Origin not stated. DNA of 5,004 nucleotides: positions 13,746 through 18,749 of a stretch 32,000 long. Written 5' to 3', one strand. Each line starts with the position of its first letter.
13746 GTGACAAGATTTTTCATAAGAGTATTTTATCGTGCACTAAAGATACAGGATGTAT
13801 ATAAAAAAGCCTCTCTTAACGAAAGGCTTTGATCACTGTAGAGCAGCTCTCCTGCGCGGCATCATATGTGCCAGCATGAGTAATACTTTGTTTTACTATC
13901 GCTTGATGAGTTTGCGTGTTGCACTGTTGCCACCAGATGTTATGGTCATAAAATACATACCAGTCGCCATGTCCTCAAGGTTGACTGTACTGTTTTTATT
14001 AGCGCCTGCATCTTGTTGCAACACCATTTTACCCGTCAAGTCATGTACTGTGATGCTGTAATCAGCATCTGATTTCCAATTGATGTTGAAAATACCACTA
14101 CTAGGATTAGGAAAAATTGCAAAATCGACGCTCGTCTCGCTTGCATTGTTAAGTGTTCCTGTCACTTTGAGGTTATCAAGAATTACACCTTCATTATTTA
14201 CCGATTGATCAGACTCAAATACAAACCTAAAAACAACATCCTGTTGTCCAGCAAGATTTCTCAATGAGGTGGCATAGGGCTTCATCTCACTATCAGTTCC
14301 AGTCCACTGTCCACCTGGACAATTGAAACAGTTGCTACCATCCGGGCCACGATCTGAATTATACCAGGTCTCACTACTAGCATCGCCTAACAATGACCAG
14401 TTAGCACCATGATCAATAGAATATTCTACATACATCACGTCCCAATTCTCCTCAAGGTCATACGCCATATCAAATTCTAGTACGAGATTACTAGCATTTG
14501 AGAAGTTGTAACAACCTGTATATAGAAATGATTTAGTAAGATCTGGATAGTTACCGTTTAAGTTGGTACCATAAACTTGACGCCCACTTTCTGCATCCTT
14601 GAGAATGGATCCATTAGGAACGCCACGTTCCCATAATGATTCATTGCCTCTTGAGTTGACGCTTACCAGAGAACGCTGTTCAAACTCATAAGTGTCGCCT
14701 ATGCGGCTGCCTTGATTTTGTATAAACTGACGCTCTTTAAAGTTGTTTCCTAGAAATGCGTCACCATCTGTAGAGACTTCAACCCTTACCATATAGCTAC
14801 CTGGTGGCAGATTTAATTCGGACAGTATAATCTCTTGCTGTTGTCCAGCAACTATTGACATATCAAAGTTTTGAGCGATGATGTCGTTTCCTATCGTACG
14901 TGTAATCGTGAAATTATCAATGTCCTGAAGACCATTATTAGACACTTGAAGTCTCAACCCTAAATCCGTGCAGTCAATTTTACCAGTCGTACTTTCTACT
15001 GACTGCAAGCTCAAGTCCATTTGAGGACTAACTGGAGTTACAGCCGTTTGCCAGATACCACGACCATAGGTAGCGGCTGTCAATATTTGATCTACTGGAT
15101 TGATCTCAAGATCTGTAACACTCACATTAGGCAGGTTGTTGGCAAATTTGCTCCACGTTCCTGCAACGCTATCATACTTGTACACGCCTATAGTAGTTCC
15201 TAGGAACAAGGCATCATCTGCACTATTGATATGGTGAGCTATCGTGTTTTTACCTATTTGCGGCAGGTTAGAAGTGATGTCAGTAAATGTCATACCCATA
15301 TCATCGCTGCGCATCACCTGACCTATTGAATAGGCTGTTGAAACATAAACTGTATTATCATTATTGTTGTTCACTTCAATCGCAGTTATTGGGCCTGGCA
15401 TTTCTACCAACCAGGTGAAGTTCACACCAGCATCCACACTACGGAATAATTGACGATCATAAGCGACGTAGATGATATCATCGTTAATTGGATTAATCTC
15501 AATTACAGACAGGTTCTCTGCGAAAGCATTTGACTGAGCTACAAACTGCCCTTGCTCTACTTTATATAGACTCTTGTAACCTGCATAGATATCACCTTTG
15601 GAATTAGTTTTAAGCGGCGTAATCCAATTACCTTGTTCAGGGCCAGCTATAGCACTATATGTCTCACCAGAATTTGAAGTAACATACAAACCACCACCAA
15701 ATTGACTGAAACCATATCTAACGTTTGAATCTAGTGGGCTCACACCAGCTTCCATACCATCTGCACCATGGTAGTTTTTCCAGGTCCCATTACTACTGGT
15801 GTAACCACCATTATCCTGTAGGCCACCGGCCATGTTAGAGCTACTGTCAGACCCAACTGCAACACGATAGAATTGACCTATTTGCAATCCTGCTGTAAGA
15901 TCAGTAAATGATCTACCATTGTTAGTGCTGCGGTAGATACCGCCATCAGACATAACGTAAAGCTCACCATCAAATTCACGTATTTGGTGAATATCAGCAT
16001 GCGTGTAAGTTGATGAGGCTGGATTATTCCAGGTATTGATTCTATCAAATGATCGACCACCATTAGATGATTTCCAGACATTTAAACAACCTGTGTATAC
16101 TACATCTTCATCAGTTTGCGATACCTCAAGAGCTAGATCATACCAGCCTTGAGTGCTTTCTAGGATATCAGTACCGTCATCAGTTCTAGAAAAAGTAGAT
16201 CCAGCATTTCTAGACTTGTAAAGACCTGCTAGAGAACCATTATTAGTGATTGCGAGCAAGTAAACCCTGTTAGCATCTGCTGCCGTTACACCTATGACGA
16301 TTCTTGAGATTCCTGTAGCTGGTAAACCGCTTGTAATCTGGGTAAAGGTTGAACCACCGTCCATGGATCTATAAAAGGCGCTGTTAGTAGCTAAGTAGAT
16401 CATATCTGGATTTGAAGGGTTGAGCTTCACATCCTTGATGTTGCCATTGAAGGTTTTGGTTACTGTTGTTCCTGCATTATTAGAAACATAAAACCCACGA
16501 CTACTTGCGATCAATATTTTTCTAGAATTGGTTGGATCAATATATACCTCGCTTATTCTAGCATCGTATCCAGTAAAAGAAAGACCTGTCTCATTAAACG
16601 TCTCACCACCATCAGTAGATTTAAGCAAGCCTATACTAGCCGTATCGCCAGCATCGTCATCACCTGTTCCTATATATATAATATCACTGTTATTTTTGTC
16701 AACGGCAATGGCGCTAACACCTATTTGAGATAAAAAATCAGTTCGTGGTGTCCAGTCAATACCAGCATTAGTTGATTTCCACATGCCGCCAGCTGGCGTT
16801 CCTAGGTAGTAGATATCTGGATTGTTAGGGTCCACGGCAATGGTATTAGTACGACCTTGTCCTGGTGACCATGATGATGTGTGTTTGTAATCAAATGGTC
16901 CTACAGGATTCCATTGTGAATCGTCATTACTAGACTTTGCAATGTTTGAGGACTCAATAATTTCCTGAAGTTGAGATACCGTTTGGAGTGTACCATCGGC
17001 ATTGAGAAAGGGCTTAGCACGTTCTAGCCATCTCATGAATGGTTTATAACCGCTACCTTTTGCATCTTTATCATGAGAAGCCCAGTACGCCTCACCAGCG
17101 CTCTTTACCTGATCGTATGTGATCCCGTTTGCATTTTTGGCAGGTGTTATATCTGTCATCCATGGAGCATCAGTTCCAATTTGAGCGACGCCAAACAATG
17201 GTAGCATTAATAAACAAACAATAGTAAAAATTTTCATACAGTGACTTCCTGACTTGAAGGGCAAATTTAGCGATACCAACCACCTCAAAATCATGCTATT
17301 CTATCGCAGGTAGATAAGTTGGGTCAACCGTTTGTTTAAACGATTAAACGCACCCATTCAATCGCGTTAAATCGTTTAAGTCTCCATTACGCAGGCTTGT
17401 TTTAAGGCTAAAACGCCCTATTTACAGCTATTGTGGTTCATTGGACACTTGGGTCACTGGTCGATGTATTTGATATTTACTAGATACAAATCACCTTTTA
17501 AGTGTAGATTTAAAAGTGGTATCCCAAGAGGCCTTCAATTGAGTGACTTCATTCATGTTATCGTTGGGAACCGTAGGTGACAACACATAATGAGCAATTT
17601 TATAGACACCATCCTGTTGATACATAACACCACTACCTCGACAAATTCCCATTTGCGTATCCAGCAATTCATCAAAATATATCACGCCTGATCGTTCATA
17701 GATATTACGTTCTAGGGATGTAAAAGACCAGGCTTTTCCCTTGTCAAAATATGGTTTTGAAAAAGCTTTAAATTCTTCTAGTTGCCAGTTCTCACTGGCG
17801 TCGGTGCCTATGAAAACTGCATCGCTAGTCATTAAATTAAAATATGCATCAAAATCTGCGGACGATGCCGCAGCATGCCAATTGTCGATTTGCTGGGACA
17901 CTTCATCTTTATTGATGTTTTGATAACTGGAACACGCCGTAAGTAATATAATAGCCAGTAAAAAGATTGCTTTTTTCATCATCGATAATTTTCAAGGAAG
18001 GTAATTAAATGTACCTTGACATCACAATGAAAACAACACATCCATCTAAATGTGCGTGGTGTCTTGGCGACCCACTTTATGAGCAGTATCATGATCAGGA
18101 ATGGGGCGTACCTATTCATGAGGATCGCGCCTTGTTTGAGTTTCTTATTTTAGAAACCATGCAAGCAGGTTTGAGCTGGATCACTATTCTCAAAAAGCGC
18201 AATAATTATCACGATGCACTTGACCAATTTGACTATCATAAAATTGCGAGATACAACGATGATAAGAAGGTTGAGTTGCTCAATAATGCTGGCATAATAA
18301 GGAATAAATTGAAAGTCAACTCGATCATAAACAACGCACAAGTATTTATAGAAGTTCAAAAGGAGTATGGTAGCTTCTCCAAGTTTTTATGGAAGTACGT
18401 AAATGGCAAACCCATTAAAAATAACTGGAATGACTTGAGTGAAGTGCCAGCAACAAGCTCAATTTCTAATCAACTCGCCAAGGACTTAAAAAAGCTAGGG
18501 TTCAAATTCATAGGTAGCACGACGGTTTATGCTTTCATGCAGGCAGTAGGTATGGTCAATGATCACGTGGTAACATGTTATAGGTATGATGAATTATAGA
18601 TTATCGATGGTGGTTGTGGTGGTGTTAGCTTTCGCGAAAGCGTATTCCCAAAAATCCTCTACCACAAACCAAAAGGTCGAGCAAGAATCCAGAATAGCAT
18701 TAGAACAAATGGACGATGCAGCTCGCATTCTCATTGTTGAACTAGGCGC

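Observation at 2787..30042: Highly iterated perfect 14-bp palindrome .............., almost always inside genes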

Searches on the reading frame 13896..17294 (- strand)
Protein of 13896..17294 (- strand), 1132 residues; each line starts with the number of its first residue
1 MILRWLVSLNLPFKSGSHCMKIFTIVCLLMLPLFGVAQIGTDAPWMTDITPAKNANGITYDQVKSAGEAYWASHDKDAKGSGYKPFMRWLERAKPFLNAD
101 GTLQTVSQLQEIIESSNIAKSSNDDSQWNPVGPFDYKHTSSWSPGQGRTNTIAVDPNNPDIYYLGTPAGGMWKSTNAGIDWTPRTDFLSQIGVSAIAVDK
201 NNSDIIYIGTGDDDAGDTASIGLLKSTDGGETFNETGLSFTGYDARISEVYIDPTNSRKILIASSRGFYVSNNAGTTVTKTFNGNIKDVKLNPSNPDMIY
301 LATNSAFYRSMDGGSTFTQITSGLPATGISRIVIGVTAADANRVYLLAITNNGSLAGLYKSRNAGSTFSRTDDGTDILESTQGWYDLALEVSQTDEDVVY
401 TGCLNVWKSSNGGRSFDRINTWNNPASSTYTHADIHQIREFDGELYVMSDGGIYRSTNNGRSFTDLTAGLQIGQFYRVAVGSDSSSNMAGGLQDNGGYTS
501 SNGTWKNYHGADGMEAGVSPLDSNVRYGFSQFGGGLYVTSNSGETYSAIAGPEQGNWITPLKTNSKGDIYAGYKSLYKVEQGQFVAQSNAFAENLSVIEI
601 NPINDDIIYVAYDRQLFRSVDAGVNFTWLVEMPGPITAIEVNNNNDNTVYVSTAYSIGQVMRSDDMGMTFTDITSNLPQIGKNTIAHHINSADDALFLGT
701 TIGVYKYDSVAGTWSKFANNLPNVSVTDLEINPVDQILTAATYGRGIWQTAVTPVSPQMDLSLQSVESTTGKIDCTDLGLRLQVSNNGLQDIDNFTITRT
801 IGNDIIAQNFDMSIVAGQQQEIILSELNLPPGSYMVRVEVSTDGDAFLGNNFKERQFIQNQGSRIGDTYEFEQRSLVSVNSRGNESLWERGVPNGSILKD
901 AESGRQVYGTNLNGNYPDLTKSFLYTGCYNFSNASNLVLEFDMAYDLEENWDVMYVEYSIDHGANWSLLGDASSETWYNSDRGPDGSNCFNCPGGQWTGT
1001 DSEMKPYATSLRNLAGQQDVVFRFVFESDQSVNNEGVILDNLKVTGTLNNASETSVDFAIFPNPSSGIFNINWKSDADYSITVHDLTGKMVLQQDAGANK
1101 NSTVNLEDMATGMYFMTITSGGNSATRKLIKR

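Call 14: search_protein_families(library=pfam, proteins=[window:13896-17294:-])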
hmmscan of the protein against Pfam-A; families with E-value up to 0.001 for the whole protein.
window:13896-17294:- (1132 aa): 3 families
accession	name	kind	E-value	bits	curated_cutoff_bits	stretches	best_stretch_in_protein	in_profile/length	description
PF15902.12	Sortilin-Vps10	-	2e-21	76.7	33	1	268-376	3-117/446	Sortilin, neurotensin receptor 3,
PF18962.6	Por_Secre_tail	-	3.7e-17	62.8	27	1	1060-1130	1-74/75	Secretion system C-terminal sorting domain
PF20773.4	InhA-like_MAM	-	1.7e-05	24.9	26.9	1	928-1045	56-163/191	Immune inhibitor A-like, MAM domain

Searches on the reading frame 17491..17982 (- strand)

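Call 46: search_protein_families(library=pfam, proteins=[window:17491-17982:-], max_evalue=0.00001)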
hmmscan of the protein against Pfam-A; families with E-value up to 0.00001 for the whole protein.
window:17491-17982:- (163 aa): 1 family
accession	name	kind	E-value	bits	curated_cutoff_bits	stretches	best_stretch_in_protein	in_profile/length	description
PF13474.12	SnoaL_3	-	2.7e-29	102.4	22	1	28-138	1-120/121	SnoaL-like domain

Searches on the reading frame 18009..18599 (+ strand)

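Call 46: search_protein_families(library=pfam, proteins=[window:18009-18599:+], max_evalue=0.00001)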
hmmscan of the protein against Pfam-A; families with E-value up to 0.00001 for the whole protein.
window:18009-18599:+ (196 aa): 1 family
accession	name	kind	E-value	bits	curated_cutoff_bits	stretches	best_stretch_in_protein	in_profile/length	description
PF03352.18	Adenine_glyco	-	4.2e-81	271.5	25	1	17-192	1-176/177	Methyladenine glycosylase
